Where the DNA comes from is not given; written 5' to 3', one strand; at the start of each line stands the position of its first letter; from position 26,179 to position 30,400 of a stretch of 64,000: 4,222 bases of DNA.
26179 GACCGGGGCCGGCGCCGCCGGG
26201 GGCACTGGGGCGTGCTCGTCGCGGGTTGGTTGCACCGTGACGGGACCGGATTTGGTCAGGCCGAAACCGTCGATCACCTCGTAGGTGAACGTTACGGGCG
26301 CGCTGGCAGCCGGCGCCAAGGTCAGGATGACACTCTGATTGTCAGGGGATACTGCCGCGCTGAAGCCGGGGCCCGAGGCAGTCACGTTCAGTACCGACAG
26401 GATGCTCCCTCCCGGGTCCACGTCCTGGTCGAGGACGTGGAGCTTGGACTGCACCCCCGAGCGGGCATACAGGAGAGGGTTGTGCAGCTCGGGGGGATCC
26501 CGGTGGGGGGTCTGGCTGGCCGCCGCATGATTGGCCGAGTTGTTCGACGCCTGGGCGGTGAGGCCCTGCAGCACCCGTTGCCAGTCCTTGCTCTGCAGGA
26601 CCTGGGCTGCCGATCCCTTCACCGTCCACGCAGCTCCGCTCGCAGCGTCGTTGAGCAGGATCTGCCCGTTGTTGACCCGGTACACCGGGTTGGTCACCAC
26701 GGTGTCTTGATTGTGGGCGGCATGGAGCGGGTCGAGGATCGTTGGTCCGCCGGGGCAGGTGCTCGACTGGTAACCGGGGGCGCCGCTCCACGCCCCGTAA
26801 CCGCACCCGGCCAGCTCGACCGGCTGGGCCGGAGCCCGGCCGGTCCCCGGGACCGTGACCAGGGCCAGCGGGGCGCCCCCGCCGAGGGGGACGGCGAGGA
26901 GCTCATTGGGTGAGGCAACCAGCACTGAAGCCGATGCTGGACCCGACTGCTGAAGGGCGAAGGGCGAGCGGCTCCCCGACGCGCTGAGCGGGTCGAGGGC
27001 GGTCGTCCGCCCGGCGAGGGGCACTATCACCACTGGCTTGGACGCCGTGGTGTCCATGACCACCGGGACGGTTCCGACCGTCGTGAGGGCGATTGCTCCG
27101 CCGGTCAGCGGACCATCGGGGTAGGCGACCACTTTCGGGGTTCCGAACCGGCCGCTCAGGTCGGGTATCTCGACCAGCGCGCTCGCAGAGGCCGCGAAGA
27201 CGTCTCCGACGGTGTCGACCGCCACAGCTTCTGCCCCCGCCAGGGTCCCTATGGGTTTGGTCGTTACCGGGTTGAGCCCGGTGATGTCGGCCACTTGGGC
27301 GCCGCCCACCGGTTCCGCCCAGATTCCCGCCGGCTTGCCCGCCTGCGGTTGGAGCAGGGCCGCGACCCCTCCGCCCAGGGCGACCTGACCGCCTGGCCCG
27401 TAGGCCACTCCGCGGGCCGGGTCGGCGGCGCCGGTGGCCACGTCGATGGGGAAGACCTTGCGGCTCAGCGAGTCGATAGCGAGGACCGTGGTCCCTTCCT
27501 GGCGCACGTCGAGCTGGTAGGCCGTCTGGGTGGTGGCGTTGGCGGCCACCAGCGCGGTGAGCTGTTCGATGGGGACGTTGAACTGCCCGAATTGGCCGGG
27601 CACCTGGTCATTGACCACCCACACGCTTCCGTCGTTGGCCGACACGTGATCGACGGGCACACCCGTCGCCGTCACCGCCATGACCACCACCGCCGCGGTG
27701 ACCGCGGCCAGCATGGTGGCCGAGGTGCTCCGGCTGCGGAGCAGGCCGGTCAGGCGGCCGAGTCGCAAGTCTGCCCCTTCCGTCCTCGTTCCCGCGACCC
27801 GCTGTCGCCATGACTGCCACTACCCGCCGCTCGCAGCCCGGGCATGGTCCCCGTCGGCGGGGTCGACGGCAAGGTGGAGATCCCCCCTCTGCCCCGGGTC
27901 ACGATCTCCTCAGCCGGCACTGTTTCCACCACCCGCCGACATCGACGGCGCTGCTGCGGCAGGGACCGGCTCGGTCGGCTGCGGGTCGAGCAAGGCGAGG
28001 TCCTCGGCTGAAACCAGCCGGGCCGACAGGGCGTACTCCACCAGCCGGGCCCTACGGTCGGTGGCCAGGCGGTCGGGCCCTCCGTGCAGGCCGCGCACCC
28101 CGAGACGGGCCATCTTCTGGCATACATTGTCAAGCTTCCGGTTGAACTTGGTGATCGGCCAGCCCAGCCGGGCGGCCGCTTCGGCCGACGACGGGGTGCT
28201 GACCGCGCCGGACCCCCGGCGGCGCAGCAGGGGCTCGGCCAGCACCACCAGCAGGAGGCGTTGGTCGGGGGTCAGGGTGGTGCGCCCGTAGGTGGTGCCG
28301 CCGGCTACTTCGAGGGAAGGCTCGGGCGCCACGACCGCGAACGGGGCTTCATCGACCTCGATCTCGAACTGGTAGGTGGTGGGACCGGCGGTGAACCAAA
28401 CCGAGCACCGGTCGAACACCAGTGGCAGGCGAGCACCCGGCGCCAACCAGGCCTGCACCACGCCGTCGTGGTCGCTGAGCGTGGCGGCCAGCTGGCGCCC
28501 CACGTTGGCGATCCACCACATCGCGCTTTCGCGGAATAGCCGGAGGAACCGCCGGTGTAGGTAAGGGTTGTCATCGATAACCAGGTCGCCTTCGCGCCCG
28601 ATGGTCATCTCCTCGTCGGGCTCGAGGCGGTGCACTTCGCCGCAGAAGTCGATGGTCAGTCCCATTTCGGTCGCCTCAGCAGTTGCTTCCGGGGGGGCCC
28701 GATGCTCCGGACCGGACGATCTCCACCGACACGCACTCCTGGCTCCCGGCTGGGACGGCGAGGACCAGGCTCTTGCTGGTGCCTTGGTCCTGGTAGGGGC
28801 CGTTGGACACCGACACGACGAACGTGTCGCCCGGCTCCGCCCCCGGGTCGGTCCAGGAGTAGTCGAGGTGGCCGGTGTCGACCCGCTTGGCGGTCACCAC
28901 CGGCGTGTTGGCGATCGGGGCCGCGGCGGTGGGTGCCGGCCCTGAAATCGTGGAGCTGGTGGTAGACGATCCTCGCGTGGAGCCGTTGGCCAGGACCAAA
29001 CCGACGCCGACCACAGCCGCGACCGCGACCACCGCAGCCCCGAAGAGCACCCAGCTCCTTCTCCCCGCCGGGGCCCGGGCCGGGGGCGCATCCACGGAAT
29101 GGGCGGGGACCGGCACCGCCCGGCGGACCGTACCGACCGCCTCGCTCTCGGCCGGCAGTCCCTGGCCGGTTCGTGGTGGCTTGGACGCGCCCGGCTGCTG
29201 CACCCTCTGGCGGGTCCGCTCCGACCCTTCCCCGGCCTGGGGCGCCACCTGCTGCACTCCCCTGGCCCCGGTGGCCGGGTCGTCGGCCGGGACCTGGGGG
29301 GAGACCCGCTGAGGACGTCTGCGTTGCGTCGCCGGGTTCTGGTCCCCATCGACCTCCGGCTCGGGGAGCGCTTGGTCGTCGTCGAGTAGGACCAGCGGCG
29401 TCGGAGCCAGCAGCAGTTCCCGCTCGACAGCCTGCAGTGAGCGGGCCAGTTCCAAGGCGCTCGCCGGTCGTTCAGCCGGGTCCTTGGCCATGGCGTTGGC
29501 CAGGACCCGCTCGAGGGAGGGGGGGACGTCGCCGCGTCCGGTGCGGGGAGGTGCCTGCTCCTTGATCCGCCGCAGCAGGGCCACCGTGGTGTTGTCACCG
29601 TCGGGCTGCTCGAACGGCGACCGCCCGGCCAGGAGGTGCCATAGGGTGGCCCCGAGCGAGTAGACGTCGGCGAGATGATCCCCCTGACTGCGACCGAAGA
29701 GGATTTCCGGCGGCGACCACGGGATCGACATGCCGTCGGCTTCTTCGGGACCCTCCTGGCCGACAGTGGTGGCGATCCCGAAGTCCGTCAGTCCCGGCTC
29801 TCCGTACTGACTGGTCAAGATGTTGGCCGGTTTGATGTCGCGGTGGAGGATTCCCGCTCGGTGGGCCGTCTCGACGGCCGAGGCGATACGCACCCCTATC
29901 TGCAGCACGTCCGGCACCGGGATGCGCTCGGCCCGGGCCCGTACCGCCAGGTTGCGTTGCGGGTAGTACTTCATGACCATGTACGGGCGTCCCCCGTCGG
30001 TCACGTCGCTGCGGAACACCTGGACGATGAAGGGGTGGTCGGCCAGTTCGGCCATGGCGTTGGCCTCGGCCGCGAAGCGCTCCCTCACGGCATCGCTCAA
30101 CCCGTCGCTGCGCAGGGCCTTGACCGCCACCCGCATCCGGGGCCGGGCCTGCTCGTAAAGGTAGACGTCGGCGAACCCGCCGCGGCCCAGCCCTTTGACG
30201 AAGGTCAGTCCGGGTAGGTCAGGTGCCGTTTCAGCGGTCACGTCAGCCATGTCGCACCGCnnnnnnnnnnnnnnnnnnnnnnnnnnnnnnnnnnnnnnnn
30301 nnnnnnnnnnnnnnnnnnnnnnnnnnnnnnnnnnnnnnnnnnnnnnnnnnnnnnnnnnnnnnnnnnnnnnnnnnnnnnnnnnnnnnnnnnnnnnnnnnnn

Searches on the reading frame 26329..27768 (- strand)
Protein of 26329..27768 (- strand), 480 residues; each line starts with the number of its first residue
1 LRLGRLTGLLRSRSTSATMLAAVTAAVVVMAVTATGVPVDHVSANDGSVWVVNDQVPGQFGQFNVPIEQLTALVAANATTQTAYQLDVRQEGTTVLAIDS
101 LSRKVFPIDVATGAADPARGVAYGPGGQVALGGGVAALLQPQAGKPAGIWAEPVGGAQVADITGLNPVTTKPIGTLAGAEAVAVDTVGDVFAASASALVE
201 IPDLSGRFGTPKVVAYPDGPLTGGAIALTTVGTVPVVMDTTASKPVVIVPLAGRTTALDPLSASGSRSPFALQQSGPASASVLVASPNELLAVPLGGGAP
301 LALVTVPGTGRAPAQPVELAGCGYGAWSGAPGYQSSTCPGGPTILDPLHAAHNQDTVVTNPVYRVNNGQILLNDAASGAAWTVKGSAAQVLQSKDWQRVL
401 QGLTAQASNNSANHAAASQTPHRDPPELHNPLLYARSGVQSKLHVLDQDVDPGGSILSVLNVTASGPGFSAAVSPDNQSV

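Call 72: search_protein_families(library=pfam, proteins=[window:26329-27768:-], max_evalue=5)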
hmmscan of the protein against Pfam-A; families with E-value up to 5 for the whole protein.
window:26329-27768:- (480 aa): 0 families

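Call 74: find_homologous_proteins(query=window:26329-27768:-, max_evalue=0.00001)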
Query window:26329-27768:-: 8000 candidates shared short words with the query, none scored E <= 0.00001.

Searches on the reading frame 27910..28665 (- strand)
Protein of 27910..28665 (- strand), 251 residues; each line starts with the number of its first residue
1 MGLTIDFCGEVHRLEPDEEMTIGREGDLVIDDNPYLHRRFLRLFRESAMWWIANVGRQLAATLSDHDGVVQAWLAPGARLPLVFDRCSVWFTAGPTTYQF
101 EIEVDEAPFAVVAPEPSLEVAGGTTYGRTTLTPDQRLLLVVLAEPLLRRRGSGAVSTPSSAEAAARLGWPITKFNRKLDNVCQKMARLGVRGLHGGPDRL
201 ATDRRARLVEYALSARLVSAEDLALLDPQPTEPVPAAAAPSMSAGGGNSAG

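Call 5: search_protein_families(library=pfam, proteins=[window:27910-28665:-], max_evalue=0.001)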
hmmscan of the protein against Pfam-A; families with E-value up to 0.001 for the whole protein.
window:27910-28665:- (251 aa): 0 families

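Call 59: search_solved_structures(query=window:27910-28665:-, max_evalue=1)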
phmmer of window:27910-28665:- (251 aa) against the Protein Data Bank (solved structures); distinct sequences matched with E-value up to 1: 0.

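Call 72: search_protein_families(library=pfam, proteins=[window:27910-28665:-], max_evalue=5)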
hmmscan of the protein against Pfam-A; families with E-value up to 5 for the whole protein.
window:27910-28665:- (251 aa): 0 families

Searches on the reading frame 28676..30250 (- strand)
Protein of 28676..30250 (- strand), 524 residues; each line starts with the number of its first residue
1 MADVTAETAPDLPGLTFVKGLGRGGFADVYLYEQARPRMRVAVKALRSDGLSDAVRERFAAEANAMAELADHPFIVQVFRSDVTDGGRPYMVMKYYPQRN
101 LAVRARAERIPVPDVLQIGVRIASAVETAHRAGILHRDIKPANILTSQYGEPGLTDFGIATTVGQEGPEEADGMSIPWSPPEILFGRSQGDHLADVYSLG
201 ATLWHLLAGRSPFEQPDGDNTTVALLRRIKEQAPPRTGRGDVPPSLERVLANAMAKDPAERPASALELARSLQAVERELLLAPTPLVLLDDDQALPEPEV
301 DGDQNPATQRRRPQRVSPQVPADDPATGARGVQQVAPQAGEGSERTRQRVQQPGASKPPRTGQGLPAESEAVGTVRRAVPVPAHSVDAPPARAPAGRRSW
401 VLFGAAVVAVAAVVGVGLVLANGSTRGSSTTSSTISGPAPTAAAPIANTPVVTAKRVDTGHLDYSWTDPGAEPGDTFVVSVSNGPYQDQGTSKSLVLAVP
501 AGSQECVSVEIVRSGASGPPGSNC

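Call 5: search_protein_families(library=pfam, proteins=[window:28676-30250:-], max_evalue=0.001)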
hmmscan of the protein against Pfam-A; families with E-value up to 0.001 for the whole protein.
window:28676-30250:- (524 aa): 3 families
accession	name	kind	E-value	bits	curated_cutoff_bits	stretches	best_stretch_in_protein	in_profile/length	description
PF00069.31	Pkinase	-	7.2e-39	134.2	31.7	1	18-263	4-253/263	Protein kinase domain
PF07714.23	PK_Tyr_Ser-Thr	-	9.4e-32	110.8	23.1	1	15-263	1-250/258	Protein tyrosine and serine/threonine kinase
PF01636.29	APH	-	4e-05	23.9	23.2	0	54-108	32-86/239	Phosphotransferase enzyme family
